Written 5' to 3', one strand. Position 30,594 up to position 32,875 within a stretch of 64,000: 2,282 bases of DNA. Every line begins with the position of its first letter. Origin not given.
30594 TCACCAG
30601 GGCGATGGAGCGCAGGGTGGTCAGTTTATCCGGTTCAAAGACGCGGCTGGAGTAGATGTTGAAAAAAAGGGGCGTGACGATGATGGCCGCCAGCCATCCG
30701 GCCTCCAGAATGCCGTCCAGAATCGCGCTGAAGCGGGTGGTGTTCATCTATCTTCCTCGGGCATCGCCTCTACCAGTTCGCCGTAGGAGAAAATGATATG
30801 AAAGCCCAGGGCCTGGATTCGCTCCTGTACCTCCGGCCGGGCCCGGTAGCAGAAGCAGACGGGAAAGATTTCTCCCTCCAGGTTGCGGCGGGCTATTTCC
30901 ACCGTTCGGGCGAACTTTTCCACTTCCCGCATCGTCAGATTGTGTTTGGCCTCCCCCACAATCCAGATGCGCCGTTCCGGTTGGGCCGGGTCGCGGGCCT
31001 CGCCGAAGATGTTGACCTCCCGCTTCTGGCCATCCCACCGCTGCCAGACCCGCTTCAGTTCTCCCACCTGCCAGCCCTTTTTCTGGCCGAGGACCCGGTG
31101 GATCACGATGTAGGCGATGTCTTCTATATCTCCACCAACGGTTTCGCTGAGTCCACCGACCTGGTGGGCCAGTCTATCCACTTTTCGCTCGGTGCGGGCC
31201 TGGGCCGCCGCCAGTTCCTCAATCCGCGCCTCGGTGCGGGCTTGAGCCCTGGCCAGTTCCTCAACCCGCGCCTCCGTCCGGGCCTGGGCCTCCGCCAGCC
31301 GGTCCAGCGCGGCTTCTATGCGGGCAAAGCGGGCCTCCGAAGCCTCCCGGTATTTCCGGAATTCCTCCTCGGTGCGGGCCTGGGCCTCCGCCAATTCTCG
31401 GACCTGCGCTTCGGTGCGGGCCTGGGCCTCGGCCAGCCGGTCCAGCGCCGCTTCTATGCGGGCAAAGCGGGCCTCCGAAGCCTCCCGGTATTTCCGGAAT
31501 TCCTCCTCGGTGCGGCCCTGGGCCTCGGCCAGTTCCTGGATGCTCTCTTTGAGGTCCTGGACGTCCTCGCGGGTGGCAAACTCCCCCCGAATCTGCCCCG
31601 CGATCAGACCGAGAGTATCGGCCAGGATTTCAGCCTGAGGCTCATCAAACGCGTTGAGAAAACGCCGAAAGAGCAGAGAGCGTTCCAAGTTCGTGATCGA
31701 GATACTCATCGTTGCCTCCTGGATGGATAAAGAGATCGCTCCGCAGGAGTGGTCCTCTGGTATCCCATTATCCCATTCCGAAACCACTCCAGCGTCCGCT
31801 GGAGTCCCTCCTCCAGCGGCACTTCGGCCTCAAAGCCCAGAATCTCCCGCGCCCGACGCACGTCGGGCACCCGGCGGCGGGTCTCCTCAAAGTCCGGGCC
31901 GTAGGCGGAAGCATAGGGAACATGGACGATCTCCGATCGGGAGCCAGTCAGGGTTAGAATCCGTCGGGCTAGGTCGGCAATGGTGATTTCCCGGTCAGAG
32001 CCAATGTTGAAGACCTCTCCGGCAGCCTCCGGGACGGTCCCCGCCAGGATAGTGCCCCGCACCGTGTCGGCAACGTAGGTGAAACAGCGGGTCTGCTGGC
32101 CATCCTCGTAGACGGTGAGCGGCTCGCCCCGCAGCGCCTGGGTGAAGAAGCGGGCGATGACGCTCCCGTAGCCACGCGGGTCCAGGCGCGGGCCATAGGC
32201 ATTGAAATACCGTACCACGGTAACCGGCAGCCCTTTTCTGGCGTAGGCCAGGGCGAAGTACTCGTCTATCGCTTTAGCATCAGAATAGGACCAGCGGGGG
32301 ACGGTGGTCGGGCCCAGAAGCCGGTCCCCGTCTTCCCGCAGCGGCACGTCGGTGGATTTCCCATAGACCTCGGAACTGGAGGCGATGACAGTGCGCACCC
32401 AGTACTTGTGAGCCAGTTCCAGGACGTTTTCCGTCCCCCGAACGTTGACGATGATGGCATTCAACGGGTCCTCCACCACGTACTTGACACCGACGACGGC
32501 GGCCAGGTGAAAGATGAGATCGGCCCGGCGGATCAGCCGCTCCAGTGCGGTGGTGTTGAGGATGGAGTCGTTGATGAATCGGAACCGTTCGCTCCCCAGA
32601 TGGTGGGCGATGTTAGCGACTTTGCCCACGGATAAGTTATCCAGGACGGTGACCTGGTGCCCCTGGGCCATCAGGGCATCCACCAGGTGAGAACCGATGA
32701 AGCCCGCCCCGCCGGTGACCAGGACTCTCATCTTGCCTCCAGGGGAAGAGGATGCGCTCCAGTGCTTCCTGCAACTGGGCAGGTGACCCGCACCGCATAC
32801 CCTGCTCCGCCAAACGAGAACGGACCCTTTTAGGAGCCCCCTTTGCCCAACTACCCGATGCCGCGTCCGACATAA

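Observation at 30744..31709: Coiled-coil protein with C-terminal PD-(D/E)xK nuclease-like domain and a perfect 46-aa internal tandem duplication, embedded in a polysaccharide operon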

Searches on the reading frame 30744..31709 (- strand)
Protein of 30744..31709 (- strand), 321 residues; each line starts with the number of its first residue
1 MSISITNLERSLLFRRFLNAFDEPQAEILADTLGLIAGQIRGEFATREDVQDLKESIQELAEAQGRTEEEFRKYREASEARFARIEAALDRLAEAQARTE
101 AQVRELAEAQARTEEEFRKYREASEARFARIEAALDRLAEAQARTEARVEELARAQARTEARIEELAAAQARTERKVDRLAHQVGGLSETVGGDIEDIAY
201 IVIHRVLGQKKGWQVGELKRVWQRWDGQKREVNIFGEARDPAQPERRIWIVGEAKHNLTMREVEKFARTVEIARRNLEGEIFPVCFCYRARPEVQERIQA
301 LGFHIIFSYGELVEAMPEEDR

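Call 5: search_protein_families(library=pfam, proteins=[window:30744-31709:-], max_evalue=1)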
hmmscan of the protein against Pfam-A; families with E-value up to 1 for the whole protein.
window:30744-31709:- (321 aa): 31 families (the best 25 are shown)
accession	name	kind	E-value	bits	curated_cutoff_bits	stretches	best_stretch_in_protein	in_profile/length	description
PF01166.23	TSC22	-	9.7e-06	26.1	30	1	44-80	10-47/57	TSC-22/dip/bun family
PF01519.22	DUF16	-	2.2e-05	25.3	40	1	113-185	21-86/104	Protein of unknown function DUF16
PF07889.17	DUF1664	-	0.0008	19.9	34.6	2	44-121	33-107/124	Protein of unknown function (DUF1664)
PF05929.16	Phage_GPO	-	0.003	17.7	33.6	2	115-179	182-246/268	Phage capsid scaffolding protein (GPO) serine peptidase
PF04102.17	SlyX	-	0.0053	17.8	30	1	146-191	2-47/67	SlyX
PF12128.14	DUF3584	-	0.0085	14.1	31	1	52-227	776-937/1191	Protein of unknown function (DUF3584)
PF13729.12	TraF_2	-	0.022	14.4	25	1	48-104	30-86/264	F plasmid transfer operon, TraF, protein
PF14712.11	Snapin_Pallidin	-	0.028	15.3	29.6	1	46-114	18-86/89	Snapin/Pallidin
PF02601.20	Exonuc_VII_L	-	0.058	13.3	35.9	1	50-180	139-266/315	Exonuclease VII, large subunit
PF09787.14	Golgin_A5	-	0.063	13.2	31.7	1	47-168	67-177/305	Golgin subfamily A member 5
PF06295.17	ZapG-like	-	0.071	13.6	33.5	1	34-101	4-70/123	Z-ring associated protein G-like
PF14282.11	FlxA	-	0.075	13.6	26.3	1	84-150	14-80/101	FlxA-like protein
PF10134.15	RPA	-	0.077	13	27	0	121-172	84-133/228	Replication initiator protein A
PF07200.18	Mod_r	-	0.14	12.5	30.1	0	20-111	30-119/146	Modifier of rudimentary (Mod(r)) protein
PF15237.11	PTRF_SDPR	-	0.15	12.1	30.5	1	130-187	13-70/250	PTRF/SDPR family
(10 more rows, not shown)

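Call 6: search_protein_families(library=ncbifam, proteins=[window:30744-31709:-], max_evalue=1)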
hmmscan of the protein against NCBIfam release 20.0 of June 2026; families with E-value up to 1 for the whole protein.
window:30744-31709:- (321 aa): 35 families (the best 25 are shown)
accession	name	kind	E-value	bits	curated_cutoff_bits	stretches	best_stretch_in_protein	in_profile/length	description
TIGR02168.1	SMC_prok_B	equivalog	4.3e-06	24.8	567.35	1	48-185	728-864/1181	chromosome segregation protein SMC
NF053525.1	thylo_ssr2422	subfamily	7e-06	26.4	38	2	39-79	17-54/77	ssr2422 family thylakoid membrane protein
NF041120.1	RqcH_arch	equivalog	0.00017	20.5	400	1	28-189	180-327/645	ribosome rescue protein RqcH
TIGR02169.1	SMC_prok_A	equivalog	0.00029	18.6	729.4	1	48-182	316-456/1165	chromosome segregation protein SMC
NF003034.1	PRK03918.1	equivalog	0.00073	17.6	700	1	55-179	585-712/878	DNA double-strand break repair ATPase Rad50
NF041034.1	Rad50_Sulf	equivalog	0.0022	15.9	1000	1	48-188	447-586/872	DNA double-strand break repair ATPase Rad50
NF038350.1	taxis_HmpF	equivalog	0.0045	15.4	200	1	48-180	159-297/553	pilus motility taxis protein HmpF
NF002572.0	PRK02224.1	equivalog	0.0045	15.3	1087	1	49-186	259-409/888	DNA double-strand break repair ATPase Rad50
NF003422.0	PRK04863.1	equivalog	0.0075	13.9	699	1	42-187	540-685/1486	chromosome partition protein MukB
NF045780.1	TrlF_fam_ATP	equivalog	0.013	14.2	350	1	46-171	597-721/944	TrlF family AAA-like ATPase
TIGR04523.1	Mplasa_alph_rch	subfamily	0.014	13.3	270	1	50-187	393-522/745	helix-rich protein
NF045487.1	ASRP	equivalog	0.018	13.7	300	1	49-178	332-474/593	archaea-specific SMC-related protein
TIGR02794.1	tolA_full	equivalog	0.027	13.7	59.45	1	58-177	126-242/362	cell envelope integrity protein TolA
NF033441.0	BREX_BrxC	hypoth_equivalog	0.027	12.7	400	1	17-177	986-1142/1173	BREX system P-loop protein BrxC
TIGR01069.2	mutS2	equivalog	0.069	11.4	400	1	52-185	538-674/790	endonuclease MutS2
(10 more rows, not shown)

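Call 20: find_encoding_contigs(protein=window:30744-31709:-, flank=10000, max_places=4)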
Protein window:30744-31709:- (321 aa): no gene with exactly this product is on record in the collection.

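Call 21: predict_structure(alignment_id=A1)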
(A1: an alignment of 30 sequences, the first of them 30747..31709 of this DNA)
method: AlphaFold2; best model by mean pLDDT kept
length: 321 residues; sequences in the alignment: 30
mean_pLDDT: 85.2   pTM: 0.44
mean pLDDT of the five models: 85.2, 84.9, 84.0, 82.3, 80.5
residues with pLDDT >= 90: 172; 70-90: 108; 50-70: 28; < 50: 13
segments of 3 or more residues with pLDDT < 50: 1-4, 42-44, 187-192
pLDDT, mean of each block of 10 residues (from residue 1): 55 80 77 67 57 73 81 89 90 94 97 98 97 97 97 98 96 89 55 72 92 83 75 83 91 92 93 89 94 95 95 88 68
secondary structure, 60 per line:
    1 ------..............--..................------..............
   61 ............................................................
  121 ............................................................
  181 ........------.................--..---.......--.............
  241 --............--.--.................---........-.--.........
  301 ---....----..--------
elements in order: H7-20 H23-40 H47-188 H195-211 E219-225 E228-240 E243-254 H260-276 E280-287 H292-300 E304-307

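Call 22: find_related_loci(query=A1, collection=genome_contigs, flank=6000)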
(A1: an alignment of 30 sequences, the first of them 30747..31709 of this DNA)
Query A1 (321 aa) in genome_contigs; peptide patterns used: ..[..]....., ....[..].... (x = any residue, [..] = any of these).
69 stretches matched a pattern; 63 encode a relative of the query (tblastn E <= 1e-3); 62 distinct loci.
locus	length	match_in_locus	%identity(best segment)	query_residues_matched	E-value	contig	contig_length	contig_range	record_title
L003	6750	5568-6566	83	1-315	7e-178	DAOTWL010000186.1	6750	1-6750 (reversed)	MAG TPA_asm: Anaerolineae bacterium isolate H13_138 k109_308410, whole genome shotgun sequence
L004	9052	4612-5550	77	1-320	8e-163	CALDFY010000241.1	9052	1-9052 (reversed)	MAG: uncultured Anaerolineae bacterium isolate S1_Bin_Bin_9_sub_1 genome assembly, contig: c_000002585343, whole genome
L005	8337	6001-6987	78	1-315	3e-161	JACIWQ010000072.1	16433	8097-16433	MAG: Thermoflexales bacterium isolate MAG-30 Thermoflexales_E3_bin20_Scaffold_72, whole genome shotgun sequence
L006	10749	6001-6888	71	1-321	3e-145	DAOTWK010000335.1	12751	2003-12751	MAG TPA_asm: Anaerolineae bacterium isolate H12_134 k73_415925, whole genome shotgun sequence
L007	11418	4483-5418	71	1-315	1e-139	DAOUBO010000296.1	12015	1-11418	MAG TPA_asm: Anaerolineae bacterium isolate H70_732 k91_52192, whole genome shotgun sequence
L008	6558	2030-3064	62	1-313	2e-132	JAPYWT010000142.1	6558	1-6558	MAG: Thermoflexus sp. isolate RSWP15 scaffold_2297_c1, whole genome shotgun sequence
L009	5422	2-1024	65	29-318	1e-130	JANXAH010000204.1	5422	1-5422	MAG: Anaerolineae bacterium isolate SKYB113 k141_291684, whole genome shotgun sequence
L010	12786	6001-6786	78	53-317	6e-130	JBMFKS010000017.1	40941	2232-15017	MAG: Anaerolineae bacterium isolate KM4336-29 NODE_17_length_40941_cov_6.922444, whole genome shotgun sequence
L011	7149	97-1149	51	8-319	2e-101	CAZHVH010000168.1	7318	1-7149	MAG TPA_asm: uncultured bacterium isolate binchicken_co6_520 genome assembly, contig: NODE_13214_length_7318_cov_16.9754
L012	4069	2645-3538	54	1-313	8e-98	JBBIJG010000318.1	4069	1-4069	MAG: Caldilineae bacterium isolate BR1F70218_bin_157 NODE_6240_length_4069_cov_3.736173, whole genome shotgun sequence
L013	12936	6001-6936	51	1-317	7e-92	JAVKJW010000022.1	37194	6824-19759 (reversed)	MAG: Candidatus Thermofontivivens primus isolate QQ_201705_bins_113 QQ_201705_bins_113_scaffold_22, whole genome shotgun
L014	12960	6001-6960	55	21-312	1e-95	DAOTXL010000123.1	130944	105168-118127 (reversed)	MAG TPA_asm: Anaerolineae bacterium isolate H21_249 k133_1674033, whole genome shotgun sequence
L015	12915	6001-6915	51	1-313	8e-90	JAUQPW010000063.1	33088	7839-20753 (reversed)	MAG: bacterium isolate JZ-2.bins.100.201901 NODE_2394_length_33088_cov_1.442341, whole genome shotgun sequence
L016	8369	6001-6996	48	8-312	1e-86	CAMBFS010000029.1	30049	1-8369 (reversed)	MAG: Klebsiella pneumoniae isolate TH-08apr19-175 genome assembly, contig: TH-08apr19-C3882, whole genome shotgun sequen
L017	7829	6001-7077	43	10-313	1e-85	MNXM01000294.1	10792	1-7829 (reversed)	MAG: Armatimonadetes bacterium CG2_30_59_28 cg2_3.0_scaffold_6150_c, whole genome shotgun sequence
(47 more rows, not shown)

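Call 36: search_protein_families(library=padloc, proteins=[window:30747-31709:-], max_evalue=1)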
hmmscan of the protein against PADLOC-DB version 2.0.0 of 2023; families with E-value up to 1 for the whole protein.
window:30747-31709:- (321 aa): 37 families (the best 25 are shown)
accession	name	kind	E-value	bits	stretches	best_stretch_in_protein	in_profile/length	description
PDLC00553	JetC2|JetC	-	6.9e-06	22.2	1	47-181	277-976/1361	DUF3584 domain; MukB-like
PDLC03868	LmuB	-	1.3e-05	21.7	1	36-194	333-492/1035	-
PDLC00006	DruC1|DruC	-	2.1e-05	21.2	1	80-277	168-364/626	Unknown function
PDLC03859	LmuB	-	0.00014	19.2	1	47-183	345-478/611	-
PDLC00519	JetC1|JetC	-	0.00017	17.9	1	47-183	327-463/1097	DUF3584 domain; MukB-like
PDLC00580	JetC3|JetC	-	0.00017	17.9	1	47-191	255-398/1068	DUF3584 domain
PDLC02668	DndD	-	0.00018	18.6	1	45-183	343-475/659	DndD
PDLC00512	JetC1|JetC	-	0.00051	16.2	1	47-182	626-759/1123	DUF3584 domain; MukB-like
PDLC00551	JetC2|JetC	-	0.00059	15.8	1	49-179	851-974/1365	DUF3584 domain; MukB-like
PDLC00581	JetC3|JetC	-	0.00063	15.7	1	53-180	374-499/1473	DUF3584 domain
PDLC00583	JetC3|JetC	-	0.0011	14.8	1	40-179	787-924/1471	DUF3584 domain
PDLC00582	JetC3|JetC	-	0.002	14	1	48-188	839-974/1472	DUF3584 domain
PDLC00550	JetC2|JetC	-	0.0033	13.2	1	48-177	844-970/1355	DUF3584 domain; MukB-like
PDLC02740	PbeC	-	0.0034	14.3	1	37-179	333-468/648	PbeC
PDLC00518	JetC1|JetC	-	0.0037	13.1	1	50-175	331-457/1112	DUF3584 domain; MukB-like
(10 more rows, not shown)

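Call 37: search_protein_families(library=phrogs, proteins=[window:30747-31709:-], max_evalue=1)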
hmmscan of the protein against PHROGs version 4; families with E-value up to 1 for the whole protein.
window:30747-31709:- (321 aa): 47 families (the best 25 are shown)
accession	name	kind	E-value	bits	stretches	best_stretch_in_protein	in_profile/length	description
phrog_5553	-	unknown function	7.4e-06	27.2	2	130-191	18-82/114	-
phrog_2335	-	tail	5e-05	22.4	1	51-182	22-160/1536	tail length tape measure protein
phrog_11953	-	DNA, RNA and nucleotide metabolism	8.4e-05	23.4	2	112-202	32-119/154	exonuclease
phrog_167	-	tail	0.00048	18.9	1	50-183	76-250/1555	tail length tape measure protein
phrog_1533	-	tail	0.00073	18.1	1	46-184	77-212/1688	tail length tape measure protein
phrog_5225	-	unknown function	0.00087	20.6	2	113-169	8-65/92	-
phrog_2990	-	unknown function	0.0027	18.9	0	129-182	43-96/133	-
phrog_17872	-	unknown function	0.016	16.7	1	20-89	19-93/100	-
phrog_5062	-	tail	0.016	15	0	47-118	27-91/753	tail length tape measure protein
phrog_1535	-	tail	0.016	14.3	1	54-190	109-251/1152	tail length tape measure protein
phrog_1293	-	tail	0.034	12.9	1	77-196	37-157/1424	tail length tape measure protein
phrog_1272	-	tail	0.034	12.8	1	46-202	145-309/1606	tail length tape measure protein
phrog_4112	-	unknown function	0.042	15.4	0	117-160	25-68/92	-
phrog_27465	-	unknown function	0.05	14.5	0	105-126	27-48/59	-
phrog_10780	-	tail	0.053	12.1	1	50-187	679-820/1694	tail length tape measure protein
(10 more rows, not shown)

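Call 46: find_related_loci(query=A1, collection=viral_contigs, flank=8000)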
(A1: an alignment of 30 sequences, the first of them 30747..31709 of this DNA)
Query A1 (321 aa) in viral_contigs; peptide patterns used: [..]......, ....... (x = any residue, [..] = any of these).
101 stretches matched a pattern, but none encodes a relative of the query by tblastn (E <= 1e-3).

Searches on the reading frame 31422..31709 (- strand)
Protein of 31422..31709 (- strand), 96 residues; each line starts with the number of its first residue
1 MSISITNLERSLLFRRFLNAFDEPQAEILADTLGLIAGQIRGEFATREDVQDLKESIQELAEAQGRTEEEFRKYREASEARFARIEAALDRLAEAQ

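Call 9: search_protein_families(library=pfam, proteins=[window:31422-31709:-], max_evalue=10)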
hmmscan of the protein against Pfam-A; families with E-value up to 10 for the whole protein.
seq(96 aa): 8 families
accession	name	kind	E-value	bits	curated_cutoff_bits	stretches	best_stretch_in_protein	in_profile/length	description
PF01166.23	TSC22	-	4.7e-06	27.1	30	1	44-82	10-49/57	TSC-22/dip/bun family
PF06005.17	ZapB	-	0.0057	17.5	31.5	1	47-93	24-70/71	Cell division protein ZapB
PF16591.11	HBM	-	0.0085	16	29.8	1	37-88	57-108/254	Helical bimodular sensor domain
PF07104.16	DUF1366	-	0.041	14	23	1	20-74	41-95/117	Protein of unknown function (DUF1366)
PF09429.15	Wbp11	-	0.042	14.6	24.3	1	40-85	29-76/78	WW domain binding protein 11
PF16560.10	SAPI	-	0.047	13.7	25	1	17-63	162-207/213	Putative mobile pathogenicity island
PF06295.17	ZapG-like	-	0.11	13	33.5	1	34-95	4-64/123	Z-ring associated protein G-like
PF01402.27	RHH_1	-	0.17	12.3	20.5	1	51-70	8-27/39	Ribbon-helix-helix protein, copG family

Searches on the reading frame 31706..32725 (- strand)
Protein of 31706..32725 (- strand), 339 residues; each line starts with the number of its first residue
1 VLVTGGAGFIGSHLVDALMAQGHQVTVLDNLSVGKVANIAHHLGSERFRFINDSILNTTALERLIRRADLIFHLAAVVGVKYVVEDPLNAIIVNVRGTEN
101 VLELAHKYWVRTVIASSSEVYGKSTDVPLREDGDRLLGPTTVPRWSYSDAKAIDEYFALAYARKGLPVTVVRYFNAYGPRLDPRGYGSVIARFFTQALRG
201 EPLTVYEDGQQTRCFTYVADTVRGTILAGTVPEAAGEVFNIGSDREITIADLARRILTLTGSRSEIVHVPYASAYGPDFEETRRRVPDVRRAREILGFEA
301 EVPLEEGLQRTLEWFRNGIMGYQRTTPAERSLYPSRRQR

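Call 5: search_protein_families(library=pfam, proteins=[window:31706-32725:-], max_evalue=1)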
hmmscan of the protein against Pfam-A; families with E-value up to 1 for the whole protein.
window:31706-32725:- (339 aa): 18 families
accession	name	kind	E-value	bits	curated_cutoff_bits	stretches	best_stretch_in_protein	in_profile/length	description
PF01370.27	Epimerase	-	4.8e-55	187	20.9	1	1-242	1-240/240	NAD dependent epimerase/dehydratase family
PF16363.11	GDP_Man_Dehyd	-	1.7e-54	185.9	27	1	2-311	1-332/332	GDP-mannose 4,6 dehydratase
PF02719.21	Polysacc_synt_2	-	3.8e-22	79.3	20.2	2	1-118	1-128/293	Polysaccharide biosynthesis protein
PF01073.25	3Beta_HSD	-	2.9e-18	66.3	22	1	2-160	1-159/280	3-beta hydroxysteroid dehydrogenase/isomerase family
PF07993.18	NAD_binding_4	-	4.5e-15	56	20.1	2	56-173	77-204/258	Male sterility protein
PF04321.23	RmlD_sub_bind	-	1.7e-13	50.8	27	1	1-269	3-240/287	RmlD substrate binding domain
PF13460.12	NAD_binding_10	-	5.5e-06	26.8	27.2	1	5-156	1-130/184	NAD(P)H-binding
PF00106.31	adh_short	-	0.00044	20.2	26.6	1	1-68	3-71/195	short chain dehydrogenase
PF03807.23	F420_oxidored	-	0.0012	19.8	21.6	1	6-72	6-64/94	NADP oxidoreductase coenzyme F420-dependent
PF05368.20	NmrA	-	0.003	17.7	27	1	1-76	5-78/298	NmrA-like family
PF03435.24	Sacchrp_dh_NADP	-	0.0035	18.1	25.1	1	6-76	5-77/129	Saccharopine dehydrogenase NADP binding domain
PF02737.24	3HCDH_N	-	0.0035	17.7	22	1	6-86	6-85/180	3-hydroxyacyl-CoA dehydrogenase, NAD binding domain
PF13439.12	Glyco_transf_4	-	0.0099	16.4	28.5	1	5-74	2-78/170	Glycosyltransferase Family 4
PF18348.7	SH3_16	-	0.032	14.5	25.8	1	195-209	13-27/49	Bacterial dipeptidyl-peptidase Sh3 domain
PF01488.26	Shikimate_DH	-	0.036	14.6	24.3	1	6-73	19-81/138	Shikimate / quinate 5-dehydrogenase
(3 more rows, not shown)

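Call 6: search_protein_families(library=ncbifam, proteins=[window:31706-32725:-], max_evalue=1)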
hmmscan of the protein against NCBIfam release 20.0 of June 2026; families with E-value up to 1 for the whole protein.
window:31706-32725:- (339 aa): 72 families (the best 25 are shown)
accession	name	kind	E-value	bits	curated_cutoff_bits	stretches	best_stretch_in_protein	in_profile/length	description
TIGR04180.1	EDH_00030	hypoth_equivalog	8.8e-49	166.1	475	1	1-301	1-295/297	NAD-dependent 4,6-dehydratase LegB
TIGR01181.1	dTDP_gluc_dehyt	equivalog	1.1e-43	149.6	365.1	1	1-317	2-313/321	dTDP-glucose 4,6-dehydratase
NF008872.0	PRK11908.1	equivalog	1.6e-42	145.8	294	1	1-320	4-340/349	bifunctional UDP-4-keto-pentose/UDP-xylose synthase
NF005998.1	PRK08125.1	equivalog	2.7e-37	128.5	777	1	1-315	318-649/649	bifunctional UDP-4-amino-4-deoxy-L-arabinose formyltransferase/UDP-glucuronic acid oxidase ArnA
TIGR01179.1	galE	equivalog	2e-33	115.7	262.3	1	1-316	2-326/332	UDP-glucose 4-epimerase GalE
TIGR02197.1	heptose_epim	equivalog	7.1e-32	110.8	274.6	1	1-315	1-313/316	ADP-glyceromanno-heptose 6-epimerase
NF011728.1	PRK15181.1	equivalog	3.2e-30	105.3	760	1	2-315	19-337/348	Vi polysaccharide biosynthesis UDP-N-acetylglucosaminuronic acid C-4 epimerase TviC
NF007582.0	PRK10217.1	equivalog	1.1e-28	100.3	698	1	1-261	4-271/355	dTDP-glucose 4,6-dehydratase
NF007490.0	PRK10084.1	subfamily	9.8e-28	97.1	649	1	1-316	3-335/361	dTDP-glucose 4,6-dehydratase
TIGR03466.1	HpnA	hypoth_equivalog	1.5e-21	76.6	367.65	1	1-275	3-261/327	hopanoid-associated sugar epimerase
NF007956.0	PRK10675.1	subfamily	3.2e-21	75.8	394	1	1-228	3-246/338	UDP-glucose 4-epimerase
NF043036.1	ErythonDh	equivalog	5.3e-19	68.6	325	1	1-165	3-167/321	D-erythronate dehydrogenase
NF008360.0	PRK11150.1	equivalog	1.7e-16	60.4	452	1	1-273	2-266/310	ADP-glyceromanno-heptose 6-epimerase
NF047922.1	GDPFucSynFcl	equivalog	2.7e-16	59.9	500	1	66-317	52-303/308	GDP-L-fucose synthase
NF042422.1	oxyalk_red_OleD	equivalog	3.8e-15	56.1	580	1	1-275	3-265/329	2-alkyl-3-oxoalkanoate reductase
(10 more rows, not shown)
